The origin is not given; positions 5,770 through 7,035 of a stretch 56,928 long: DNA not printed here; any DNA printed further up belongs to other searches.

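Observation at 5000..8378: Overlap-coupled GHKL-ATPase / orphan protein / beta-class DNA methyltransferase operon: candidate uncharacterised methylation-linked defence module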

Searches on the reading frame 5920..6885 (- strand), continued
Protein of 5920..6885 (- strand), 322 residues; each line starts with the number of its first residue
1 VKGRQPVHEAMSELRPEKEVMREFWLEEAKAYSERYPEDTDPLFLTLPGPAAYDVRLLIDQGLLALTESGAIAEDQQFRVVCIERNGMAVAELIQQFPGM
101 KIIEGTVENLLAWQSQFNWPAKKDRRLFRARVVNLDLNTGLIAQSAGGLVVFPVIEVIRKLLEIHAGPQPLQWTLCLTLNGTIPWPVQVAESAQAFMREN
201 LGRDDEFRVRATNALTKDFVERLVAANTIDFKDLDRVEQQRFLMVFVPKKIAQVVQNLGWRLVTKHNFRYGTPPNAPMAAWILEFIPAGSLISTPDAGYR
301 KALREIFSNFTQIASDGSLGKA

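Call 69: search_solved_structures(query=A3, max_evalue=10, show_alignments=3)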
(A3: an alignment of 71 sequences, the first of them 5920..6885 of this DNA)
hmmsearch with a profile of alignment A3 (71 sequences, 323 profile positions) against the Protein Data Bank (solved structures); distinct sequences matched with E-value up to 10: 8.
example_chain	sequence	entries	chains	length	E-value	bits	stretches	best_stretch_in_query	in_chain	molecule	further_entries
5j7n_A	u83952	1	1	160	0.13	14.5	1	18-74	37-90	Low molecular weight heat shock protein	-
4n7r_A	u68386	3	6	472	0.19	13.9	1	74-115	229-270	Glutamyl-tRNA reductase 1, chloroplastic | Glutamyl-tRNA reductase 1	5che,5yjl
4ce4_U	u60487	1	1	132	0.23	13.7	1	11-42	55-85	MRPL20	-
4v19_U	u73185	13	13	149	0.32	13.2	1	11-42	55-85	MITORIBOSOMAL PROTEIN BL20M, MRPL20 | Mitochondrial ribosomal protein L20 | 39S ribosomal protein L20, mitochondrial isoform 1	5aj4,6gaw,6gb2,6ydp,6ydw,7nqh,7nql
9hig_p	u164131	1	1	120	0.79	11.9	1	9-35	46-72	Large ribosomal subunit protein bL20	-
6zu5_SH0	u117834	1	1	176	1.1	11.5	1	196-255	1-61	eS7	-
6xyw_Aq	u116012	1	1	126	1.1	11.4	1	11-35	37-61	50S ribosomal protein L20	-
9evs_1R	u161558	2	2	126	1.1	11.4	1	11-35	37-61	bL20m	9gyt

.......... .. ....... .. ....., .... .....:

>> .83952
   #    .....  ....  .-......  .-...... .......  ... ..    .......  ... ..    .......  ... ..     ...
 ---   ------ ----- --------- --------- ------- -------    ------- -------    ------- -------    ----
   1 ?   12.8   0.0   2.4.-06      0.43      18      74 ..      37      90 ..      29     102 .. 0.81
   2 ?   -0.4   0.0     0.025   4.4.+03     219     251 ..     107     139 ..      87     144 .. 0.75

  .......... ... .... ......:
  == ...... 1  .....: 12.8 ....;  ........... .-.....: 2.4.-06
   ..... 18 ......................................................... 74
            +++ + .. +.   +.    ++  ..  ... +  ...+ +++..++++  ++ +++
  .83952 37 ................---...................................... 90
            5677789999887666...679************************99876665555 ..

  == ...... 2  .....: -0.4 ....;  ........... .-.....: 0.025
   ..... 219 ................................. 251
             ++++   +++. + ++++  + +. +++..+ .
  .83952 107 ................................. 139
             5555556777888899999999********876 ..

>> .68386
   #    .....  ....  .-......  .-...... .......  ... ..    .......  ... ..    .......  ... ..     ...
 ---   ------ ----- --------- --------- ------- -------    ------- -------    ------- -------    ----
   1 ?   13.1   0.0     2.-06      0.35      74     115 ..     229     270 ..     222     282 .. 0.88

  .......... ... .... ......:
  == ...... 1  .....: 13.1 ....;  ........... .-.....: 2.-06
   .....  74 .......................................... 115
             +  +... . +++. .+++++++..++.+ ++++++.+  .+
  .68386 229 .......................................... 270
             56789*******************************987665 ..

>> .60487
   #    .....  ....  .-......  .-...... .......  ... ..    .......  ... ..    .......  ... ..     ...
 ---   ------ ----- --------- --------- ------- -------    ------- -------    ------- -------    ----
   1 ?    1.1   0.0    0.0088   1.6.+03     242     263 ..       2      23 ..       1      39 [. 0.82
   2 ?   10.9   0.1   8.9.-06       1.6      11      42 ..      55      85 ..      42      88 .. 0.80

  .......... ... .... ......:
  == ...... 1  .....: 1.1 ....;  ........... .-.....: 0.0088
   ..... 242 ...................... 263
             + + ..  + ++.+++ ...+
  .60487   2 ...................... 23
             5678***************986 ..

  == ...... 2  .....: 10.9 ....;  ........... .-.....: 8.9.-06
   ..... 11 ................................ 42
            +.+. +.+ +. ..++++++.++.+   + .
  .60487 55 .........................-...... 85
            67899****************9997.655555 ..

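Call 70: find_encoding_contigs(protein=P0160, flank=6000, max_places=3)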
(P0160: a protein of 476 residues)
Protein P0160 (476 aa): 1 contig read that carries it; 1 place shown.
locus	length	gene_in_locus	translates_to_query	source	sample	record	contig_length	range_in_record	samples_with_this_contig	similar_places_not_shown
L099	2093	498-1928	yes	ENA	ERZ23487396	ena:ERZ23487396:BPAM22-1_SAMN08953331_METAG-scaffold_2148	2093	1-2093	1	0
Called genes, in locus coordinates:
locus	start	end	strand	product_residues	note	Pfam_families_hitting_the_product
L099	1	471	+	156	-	?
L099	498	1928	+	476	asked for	PF13676:TIR_2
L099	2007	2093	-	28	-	?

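Call 79: search_protein_families(library=pfam, proteins=[L011:7972-9420:-, L011:9383-11035:+], max_evalue=0.001)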
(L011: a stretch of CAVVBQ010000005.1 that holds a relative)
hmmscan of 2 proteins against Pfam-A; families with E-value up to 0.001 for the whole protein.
L011:7972-9420:- (482 aa): 2 families
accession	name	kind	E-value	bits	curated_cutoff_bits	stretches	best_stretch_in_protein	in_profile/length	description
PF13589.12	HATPase_c_3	-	3.5e-20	72.9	25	1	43-156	2-116/137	Histidine kinase-, DNA gyrase B-, and HSP90-like ATPase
PF02518.31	HATPase_c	-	4.5e-09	37.2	26.4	1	46-136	8-101/111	Histidine kinase-, DNA gyrase B-, and HSP90-like ATPase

L011:9383-11035:+ (550 aa): 1 family
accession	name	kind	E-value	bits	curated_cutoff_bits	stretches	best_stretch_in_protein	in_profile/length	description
PF01555.25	N6_N4_Mtase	-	8.6e-33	114.6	26.7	1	53-292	1-214/221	DNA methylase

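Call 94: fold_search(model_id=the predicted structure, library=viral)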
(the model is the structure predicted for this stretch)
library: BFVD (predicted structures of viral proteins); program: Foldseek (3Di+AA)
matches with E <= 10: 459; with E <= 0.001: 4
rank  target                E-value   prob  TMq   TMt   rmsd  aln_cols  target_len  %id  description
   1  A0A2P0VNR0            1.8e-04  1.00  0.42  0.44   9.0       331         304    9  Chromo domain-containing protein [Tetraselmis virus 1]
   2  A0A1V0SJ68            4.2e-04  1.00  0.36  0.17   9.4       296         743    8  Methyltransferase [Klosneuvirus KNV1]
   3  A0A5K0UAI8            5.0e-04  1.00  0.49  0.62   4.5       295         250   14  Uncharacterized protein [Yasminevirus sp. GU-2018]
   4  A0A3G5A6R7            8.2e-04  1.00  0.35  0.33   6.8       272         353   10  Chromatin organization modifier chromo domain protein [Hyperionvirus sp.]
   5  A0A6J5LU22            1.1e-03  1.00  0.35  0.24   9.5       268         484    7  AdoMet_MTases domain containing protein [uncultured Caudovirales phage]
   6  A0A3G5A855            1.3e-03  1.00  0.39  0.40   7.3       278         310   10  Uncharacterized protein [Hyperionvirus sp.]
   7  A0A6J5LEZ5            2.3e-03  0.98  0.35  0.43  10.0       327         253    8  AdoMet_MTases domain containing protein [uncultured Caudovirales phage]
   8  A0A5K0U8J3            2.4e-03  0.96  0.29  0.29  11.3       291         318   12  Class I SAM-dependent methyltransferase [Yasminevirus sp. GU-2018]
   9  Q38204                2.7e-03  0.99  0.31  0.39   8.7       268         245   12  DNA (cytosine-5-)-methyltransferase [Halobacterium phage phiH]
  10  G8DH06                4.0e-03  1.00  0.35  0.29   9.3       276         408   12  (no name in the UniProt tables at hand)
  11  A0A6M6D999            5.9e-03  0.98  0.37  0.22   7.3       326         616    9  (no name in the UniProt tables at hand)
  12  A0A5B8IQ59            6.9e-03  0.99  0.37  0.15   7.6       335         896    7  Type I restriction modification DNA specificity domain protein [Mimiviridae sp. ChoanoV1]
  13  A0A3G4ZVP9            7.8e-03  0.98  0.35  0.16   6.7       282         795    7  site-specific DNA-methyltransferase (adenine-specific) [Dasosvirus sp.]
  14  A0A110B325            1.0e-02  0.97  0.28  0.35   7.4       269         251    9  (no name in the UniProt tables at hand)
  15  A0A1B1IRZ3            1.1e-02  0.98  0.32  0.22   8.3       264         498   11  (no name in the UniProt tables at hand)
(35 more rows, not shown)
